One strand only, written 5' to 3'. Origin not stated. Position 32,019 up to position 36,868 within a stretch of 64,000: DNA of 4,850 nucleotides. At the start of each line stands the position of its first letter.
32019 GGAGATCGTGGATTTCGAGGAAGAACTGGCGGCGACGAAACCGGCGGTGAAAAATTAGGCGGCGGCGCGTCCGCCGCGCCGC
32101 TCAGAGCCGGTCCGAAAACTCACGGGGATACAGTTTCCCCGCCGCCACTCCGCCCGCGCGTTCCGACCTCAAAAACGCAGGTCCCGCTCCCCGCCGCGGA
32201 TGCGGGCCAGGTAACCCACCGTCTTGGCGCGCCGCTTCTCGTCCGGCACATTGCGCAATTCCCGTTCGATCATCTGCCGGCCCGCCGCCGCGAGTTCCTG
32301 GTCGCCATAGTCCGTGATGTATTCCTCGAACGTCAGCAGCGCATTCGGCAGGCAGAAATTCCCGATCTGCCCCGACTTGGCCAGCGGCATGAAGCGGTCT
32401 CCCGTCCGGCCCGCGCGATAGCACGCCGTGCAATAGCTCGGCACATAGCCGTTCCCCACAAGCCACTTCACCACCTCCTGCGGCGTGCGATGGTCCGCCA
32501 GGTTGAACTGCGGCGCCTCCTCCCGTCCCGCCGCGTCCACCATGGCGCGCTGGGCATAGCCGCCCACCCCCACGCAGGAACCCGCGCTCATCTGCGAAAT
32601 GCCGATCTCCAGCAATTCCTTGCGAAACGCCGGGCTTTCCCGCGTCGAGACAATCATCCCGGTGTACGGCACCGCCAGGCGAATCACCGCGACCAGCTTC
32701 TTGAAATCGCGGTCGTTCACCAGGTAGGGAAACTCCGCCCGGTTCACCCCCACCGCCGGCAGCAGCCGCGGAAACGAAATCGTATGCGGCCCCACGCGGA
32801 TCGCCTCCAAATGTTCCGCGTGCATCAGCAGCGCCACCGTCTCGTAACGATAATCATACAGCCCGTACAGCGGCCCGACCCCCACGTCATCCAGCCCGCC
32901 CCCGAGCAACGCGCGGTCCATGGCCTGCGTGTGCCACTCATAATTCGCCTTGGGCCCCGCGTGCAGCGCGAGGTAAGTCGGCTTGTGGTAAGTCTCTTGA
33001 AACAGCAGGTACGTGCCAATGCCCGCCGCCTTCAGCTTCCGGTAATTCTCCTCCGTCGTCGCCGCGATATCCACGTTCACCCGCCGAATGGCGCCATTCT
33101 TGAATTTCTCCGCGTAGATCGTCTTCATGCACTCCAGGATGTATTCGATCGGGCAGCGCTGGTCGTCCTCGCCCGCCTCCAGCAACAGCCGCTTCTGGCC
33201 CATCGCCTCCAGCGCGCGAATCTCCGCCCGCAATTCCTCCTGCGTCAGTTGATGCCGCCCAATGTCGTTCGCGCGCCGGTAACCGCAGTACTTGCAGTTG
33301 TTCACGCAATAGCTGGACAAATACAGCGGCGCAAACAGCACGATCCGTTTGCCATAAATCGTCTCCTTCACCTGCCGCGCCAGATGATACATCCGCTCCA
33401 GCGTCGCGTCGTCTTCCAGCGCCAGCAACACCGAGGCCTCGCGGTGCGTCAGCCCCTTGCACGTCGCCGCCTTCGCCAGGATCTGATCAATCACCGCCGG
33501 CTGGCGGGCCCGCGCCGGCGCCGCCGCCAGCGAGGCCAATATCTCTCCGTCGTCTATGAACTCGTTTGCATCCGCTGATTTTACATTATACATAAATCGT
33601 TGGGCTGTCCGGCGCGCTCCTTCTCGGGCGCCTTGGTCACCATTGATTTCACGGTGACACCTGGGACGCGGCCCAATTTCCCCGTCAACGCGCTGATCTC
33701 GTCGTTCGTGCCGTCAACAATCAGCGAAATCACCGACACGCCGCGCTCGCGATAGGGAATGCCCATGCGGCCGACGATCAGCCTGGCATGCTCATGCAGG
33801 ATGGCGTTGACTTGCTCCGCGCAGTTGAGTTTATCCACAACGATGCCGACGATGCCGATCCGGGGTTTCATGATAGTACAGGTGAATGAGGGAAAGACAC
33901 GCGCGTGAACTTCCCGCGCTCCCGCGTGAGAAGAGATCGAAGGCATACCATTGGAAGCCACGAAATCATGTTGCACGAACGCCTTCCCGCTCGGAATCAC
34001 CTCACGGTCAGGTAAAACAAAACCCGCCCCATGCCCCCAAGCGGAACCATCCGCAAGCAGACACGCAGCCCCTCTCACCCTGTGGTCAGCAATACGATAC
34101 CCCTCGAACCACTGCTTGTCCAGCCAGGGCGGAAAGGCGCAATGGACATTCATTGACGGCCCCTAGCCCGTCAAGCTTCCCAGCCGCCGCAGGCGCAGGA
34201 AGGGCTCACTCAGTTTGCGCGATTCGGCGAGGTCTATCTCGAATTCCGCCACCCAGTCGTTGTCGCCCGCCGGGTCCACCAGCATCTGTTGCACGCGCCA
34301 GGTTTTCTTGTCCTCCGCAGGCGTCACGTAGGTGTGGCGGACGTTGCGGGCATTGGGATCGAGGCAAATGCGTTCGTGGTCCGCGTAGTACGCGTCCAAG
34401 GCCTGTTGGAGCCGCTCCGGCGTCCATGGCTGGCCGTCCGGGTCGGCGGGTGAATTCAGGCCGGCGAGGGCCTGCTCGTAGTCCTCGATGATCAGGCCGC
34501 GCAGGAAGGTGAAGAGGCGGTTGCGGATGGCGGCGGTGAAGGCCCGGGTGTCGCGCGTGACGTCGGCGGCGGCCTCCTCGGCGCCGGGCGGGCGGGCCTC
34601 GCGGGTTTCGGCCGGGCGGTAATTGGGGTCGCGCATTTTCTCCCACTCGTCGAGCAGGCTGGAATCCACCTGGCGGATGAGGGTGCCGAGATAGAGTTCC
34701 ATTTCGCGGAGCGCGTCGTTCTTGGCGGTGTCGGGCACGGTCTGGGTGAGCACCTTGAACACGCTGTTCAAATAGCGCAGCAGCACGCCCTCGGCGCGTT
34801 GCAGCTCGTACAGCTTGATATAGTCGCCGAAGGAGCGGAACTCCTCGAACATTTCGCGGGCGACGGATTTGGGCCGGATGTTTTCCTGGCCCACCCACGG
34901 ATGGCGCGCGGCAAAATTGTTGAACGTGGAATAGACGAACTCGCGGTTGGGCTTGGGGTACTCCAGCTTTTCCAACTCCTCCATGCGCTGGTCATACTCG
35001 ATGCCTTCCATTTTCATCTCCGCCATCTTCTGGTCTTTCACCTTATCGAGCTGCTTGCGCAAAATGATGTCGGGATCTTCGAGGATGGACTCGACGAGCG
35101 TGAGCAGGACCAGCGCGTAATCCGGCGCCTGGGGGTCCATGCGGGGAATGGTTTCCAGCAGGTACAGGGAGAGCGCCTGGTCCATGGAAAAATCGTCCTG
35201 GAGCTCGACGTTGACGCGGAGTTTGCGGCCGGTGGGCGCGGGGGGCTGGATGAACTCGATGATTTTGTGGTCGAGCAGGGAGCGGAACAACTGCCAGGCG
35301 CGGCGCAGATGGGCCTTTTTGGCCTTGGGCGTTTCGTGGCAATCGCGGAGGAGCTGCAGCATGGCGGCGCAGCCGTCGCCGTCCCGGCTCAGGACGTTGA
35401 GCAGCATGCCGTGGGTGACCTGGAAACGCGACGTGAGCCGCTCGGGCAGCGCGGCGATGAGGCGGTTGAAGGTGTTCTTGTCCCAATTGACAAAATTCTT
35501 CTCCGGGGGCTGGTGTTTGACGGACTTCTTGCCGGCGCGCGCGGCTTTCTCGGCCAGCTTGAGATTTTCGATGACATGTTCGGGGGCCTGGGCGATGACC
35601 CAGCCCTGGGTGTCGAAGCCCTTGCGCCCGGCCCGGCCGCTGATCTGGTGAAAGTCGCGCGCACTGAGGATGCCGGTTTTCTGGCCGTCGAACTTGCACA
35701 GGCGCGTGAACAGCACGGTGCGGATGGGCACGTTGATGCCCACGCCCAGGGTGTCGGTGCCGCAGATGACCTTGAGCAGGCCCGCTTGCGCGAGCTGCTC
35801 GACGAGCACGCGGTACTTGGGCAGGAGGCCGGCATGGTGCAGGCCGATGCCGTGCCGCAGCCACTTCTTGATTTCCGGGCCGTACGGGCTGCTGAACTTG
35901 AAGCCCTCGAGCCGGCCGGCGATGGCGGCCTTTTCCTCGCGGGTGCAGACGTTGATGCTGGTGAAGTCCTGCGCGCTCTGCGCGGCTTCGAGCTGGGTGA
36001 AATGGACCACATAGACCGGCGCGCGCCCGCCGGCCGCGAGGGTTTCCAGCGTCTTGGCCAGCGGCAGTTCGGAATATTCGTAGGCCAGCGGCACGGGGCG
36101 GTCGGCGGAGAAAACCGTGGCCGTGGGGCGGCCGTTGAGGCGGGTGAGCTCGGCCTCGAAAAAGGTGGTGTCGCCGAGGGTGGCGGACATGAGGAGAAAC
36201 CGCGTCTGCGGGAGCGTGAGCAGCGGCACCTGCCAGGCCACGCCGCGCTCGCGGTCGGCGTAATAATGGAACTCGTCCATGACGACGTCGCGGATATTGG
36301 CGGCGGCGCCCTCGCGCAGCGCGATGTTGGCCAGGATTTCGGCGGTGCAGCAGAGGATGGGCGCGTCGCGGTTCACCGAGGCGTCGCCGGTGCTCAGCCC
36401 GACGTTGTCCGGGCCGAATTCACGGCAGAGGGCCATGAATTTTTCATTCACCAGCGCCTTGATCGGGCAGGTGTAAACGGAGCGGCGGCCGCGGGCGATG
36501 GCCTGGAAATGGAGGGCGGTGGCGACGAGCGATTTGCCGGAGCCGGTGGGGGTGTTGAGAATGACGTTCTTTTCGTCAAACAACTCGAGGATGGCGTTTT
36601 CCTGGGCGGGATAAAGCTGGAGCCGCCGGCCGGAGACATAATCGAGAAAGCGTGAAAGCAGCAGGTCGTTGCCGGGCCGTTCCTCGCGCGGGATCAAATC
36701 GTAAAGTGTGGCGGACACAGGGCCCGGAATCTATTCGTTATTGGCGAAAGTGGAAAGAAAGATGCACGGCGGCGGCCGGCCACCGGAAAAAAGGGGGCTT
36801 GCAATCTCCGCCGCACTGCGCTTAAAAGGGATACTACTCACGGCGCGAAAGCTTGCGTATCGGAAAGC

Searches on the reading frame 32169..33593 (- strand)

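Call 78: search_protein_families(library=pfam, proteins=[window:32169-33593:-], max_evalue=0.00001)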
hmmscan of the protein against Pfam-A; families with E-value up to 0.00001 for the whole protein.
window:32169-33593:- (474 aa): 2 families
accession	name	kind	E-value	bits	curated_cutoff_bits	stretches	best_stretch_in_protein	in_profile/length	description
PF06968.18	BATS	-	2.1e-18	66.7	22.2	1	273-383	1-87/88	Biotin and Thiamin Synthesis associated domain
PF04055.27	Radical_SAM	-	5.5e-12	46.6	29.5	1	92-229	3-137/166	Radical SAM superfamily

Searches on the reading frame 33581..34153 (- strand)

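Call 78: search_protein_families(library=pfam, proteins=[window:33581-34153:-], max_evalue=0.00001)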
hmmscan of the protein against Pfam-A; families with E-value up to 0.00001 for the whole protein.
window:33581-34153:- (190 aa): 1 family
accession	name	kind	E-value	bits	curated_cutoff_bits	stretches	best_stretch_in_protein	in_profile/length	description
PF21699.3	TM1266-like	-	5e-33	113.3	27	1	98-170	1-74/74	Iron-only hydrogenase system regulator, putative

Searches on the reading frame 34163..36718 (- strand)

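Call 78: search_protein_families(library=pfam, proteins=[window:34163-36718:-], max_evalue=0.00001)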
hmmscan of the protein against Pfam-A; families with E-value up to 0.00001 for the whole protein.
window:34163-36718:- (851 aa): 5 families
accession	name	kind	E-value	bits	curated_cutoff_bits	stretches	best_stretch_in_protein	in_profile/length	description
PF12029.13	DUF3516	-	1.9e-163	545.3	25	1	378-843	1-461/464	Domain of unknown function (DUF3516)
PF00270.35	DEAD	-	1.3e-19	70.9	26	1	37-182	2-161/167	DEAD/DEAH box helicase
PF22527.2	DEXQc_Suv3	-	1.3e-07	31.7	27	1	55-171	19-123/154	DEXQ-box helicase domain of Suv3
PF04851.21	ResIII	-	2.5e-07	31.2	22.5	1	33-181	2-162/164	Type III restriction enzyme, res subunit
PF00271.37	Helicase_C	-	6.4e-06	26.8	23.5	0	288-367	39-110/110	Helicase conserved C-terminal domain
